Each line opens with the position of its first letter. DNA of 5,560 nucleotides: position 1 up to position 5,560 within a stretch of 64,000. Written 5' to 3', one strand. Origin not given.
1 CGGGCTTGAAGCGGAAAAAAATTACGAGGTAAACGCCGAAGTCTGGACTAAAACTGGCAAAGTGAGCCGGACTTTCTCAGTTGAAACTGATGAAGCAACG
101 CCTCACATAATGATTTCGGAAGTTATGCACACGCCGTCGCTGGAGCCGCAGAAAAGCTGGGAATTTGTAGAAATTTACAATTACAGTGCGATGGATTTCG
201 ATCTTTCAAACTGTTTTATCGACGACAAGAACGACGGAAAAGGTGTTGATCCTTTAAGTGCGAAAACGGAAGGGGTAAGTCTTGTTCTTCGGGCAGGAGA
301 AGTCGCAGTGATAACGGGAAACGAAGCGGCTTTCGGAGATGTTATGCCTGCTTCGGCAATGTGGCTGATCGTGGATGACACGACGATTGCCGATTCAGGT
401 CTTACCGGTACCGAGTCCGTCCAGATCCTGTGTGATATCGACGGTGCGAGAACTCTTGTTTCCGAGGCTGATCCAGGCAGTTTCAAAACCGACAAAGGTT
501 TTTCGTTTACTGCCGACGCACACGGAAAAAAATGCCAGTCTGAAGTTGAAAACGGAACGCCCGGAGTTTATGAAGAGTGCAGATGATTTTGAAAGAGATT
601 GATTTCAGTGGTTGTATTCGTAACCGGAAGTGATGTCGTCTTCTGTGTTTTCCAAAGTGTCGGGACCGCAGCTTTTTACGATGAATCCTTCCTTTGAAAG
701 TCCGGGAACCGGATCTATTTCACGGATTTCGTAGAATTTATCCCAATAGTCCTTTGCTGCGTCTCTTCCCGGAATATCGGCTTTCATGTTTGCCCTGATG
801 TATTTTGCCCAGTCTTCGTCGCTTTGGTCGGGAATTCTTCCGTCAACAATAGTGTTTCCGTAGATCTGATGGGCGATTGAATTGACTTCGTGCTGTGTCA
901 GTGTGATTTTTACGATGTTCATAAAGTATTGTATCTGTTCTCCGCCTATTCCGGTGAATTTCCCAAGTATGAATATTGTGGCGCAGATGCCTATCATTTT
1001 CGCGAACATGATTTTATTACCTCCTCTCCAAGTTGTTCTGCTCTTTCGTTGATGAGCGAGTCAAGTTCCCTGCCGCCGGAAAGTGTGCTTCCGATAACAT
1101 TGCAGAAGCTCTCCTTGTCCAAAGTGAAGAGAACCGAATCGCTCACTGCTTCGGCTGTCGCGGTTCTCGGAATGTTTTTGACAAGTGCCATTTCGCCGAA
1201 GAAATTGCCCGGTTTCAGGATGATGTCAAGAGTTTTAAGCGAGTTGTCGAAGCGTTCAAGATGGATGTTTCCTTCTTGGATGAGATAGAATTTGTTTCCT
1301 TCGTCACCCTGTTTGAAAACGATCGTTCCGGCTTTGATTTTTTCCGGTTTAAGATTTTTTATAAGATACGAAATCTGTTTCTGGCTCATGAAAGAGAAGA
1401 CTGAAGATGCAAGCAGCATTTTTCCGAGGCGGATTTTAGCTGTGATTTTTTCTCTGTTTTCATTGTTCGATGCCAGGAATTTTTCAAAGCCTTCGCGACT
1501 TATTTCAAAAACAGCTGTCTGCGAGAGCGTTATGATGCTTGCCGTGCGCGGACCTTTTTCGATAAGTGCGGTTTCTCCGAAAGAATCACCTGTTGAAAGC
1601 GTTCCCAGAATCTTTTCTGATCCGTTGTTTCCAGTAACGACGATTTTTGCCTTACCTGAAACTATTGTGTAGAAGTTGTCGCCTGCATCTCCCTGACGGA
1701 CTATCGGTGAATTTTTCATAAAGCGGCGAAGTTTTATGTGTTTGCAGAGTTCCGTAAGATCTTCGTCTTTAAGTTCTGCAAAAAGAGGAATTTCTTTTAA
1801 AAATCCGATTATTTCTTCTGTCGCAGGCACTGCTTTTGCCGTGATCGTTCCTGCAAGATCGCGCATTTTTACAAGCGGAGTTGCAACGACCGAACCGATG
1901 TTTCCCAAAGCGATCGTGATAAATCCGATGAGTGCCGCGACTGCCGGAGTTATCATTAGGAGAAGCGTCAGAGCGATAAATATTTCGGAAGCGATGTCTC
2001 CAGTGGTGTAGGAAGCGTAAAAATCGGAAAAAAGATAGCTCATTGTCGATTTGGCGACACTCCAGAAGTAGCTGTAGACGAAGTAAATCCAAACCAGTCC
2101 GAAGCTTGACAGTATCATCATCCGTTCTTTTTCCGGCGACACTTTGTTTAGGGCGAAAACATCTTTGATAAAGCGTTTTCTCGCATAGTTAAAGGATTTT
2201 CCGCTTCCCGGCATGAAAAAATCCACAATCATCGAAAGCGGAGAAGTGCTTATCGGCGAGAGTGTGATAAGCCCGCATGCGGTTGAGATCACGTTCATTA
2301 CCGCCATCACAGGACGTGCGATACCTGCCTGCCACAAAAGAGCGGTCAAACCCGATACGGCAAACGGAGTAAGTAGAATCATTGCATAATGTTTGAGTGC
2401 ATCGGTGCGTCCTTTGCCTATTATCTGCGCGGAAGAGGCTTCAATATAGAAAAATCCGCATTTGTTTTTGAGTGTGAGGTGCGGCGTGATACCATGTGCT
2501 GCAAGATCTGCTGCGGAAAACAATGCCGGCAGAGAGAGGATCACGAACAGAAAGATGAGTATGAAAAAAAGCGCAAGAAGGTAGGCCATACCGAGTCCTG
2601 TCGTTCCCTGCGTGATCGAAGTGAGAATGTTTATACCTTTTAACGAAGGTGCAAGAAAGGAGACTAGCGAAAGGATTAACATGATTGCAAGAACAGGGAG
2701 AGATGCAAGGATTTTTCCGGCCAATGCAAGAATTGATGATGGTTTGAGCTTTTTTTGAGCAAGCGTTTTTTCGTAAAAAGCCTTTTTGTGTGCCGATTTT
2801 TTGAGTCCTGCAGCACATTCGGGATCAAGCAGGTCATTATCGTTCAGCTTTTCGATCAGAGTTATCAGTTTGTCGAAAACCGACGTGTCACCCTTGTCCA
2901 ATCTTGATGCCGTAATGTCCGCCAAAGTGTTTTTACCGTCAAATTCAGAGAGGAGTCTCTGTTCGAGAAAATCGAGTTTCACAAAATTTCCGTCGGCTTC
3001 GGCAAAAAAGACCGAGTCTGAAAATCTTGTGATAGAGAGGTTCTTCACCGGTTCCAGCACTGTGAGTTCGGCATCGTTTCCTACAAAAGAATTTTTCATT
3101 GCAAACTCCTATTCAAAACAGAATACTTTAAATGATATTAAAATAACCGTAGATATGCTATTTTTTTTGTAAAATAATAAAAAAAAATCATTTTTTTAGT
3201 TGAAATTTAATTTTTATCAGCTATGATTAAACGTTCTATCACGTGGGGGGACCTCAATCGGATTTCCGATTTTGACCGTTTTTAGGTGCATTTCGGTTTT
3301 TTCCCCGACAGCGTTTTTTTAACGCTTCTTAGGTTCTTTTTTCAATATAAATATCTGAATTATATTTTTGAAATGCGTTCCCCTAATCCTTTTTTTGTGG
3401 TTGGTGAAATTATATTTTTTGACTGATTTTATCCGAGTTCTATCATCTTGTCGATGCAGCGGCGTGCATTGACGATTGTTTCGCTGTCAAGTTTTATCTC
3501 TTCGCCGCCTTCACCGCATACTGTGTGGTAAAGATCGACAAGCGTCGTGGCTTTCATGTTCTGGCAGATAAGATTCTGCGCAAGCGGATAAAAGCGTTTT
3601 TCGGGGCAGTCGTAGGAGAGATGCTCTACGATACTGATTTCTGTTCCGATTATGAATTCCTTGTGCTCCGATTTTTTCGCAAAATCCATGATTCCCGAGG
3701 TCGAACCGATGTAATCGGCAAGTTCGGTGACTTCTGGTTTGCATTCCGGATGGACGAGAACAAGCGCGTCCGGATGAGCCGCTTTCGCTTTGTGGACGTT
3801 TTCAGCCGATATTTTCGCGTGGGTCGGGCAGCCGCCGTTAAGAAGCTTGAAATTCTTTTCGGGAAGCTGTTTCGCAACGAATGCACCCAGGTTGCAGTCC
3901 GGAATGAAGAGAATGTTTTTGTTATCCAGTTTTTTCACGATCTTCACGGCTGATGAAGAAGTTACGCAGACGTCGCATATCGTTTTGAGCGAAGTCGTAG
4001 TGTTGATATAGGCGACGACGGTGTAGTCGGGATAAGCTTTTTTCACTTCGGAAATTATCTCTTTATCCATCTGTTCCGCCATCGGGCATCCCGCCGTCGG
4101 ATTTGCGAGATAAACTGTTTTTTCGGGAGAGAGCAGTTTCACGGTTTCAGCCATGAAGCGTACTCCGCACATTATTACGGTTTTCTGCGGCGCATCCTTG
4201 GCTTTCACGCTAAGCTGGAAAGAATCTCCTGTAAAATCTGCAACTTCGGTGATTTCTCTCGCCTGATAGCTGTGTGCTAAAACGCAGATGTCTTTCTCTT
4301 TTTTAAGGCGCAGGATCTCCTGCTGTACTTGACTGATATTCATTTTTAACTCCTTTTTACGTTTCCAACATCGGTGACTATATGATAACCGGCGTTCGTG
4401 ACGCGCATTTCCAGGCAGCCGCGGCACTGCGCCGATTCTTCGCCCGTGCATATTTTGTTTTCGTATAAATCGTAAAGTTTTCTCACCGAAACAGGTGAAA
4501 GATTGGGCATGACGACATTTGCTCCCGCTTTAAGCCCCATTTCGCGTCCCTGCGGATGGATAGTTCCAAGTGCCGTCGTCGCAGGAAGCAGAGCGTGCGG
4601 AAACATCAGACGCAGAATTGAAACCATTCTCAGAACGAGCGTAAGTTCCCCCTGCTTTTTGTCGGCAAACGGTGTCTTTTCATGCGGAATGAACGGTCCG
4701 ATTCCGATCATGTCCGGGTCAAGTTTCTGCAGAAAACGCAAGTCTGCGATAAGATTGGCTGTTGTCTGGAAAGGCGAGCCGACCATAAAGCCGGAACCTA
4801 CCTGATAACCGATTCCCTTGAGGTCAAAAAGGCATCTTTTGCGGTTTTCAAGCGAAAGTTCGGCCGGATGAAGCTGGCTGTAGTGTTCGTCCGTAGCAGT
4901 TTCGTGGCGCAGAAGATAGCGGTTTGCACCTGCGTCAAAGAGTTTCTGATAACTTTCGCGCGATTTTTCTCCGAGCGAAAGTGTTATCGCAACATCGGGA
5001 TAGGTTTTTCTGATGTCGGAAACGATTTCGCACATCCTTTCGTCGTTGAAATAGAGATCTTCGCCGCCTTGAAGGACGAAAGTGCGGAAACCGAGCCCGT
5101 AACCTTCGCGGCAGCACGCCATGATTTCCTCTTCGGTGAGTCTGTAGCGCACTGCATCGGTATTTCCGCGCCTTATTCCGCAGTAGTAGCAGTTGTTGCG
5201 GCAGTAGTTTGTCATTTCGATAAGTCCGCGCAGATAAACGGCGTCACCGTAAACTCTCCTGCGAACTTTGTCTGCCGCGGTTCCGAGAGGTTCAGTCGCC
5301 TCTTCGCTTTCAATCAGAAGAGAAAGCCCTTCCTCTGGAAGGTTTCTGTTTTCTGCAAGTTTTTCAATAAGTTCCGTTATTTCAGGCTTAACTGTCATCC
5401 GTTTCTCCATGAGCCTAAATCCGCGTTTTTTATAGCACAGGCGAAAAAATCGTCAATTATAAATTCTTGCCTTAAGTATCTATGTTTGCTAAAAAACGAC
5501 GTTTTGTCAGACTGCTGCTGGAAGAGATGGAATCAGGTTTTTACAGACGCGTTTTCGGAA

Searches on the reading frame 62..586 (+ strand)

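Call 38: search_protein_families(library=pfam, proteins=[window:62-586:+], max_evalue=0.001)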
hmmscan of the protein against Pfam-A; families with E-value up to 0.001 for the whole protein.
window:62-586:+ (174 aa): 1 family
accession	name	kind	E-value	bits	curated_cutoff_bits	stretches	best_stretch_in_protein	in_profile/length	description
PF00932.25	LTD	-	3.4e-11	43.9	34.3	1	11-98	3-74/109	Lamin Tail Domain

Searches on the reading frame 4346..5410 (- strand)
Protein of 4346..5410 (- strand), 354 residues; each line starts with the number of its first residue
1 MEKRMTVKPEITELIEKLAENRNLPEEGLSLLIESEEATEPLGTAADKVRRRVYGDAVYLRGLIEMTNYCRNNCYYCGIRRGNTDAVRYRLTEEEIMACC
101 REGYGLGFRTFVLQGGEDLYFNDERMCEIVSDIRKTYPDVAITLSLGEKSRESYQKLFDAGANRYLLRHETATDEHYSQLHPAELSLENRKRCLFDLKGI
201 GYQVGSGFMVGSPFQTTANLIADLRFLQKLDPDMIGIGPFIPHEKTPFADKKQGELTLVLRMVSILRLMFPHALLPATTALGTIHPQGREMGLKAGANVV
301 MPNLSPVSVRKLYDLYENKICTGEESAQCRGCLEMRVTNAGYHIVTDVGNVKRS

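Call 10: search_protein_families(library=pfam, proteins=[window:4346-5410:-], max_evalue=0.001)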
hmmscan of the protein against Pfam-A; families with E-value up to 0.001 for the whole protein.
window:4346-5410:- (354 aa): 3 families
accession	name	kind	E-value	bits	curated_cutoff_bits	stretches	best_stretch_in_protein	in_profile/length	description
PF04055.27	Radical_SAM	-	3.1e-14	53.9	29.5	1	64-227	1-166/166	Radical SAM superfamily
PF06968.18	BATS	-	8.4e-05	23.1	22.2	0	241-301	6-62/88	Biotin and Thiamin Synthesis associated domain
PF13353.11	Fer4_12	-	0.00029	21.6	22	1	69-156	14-100/137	4Fe-4S single cluster domain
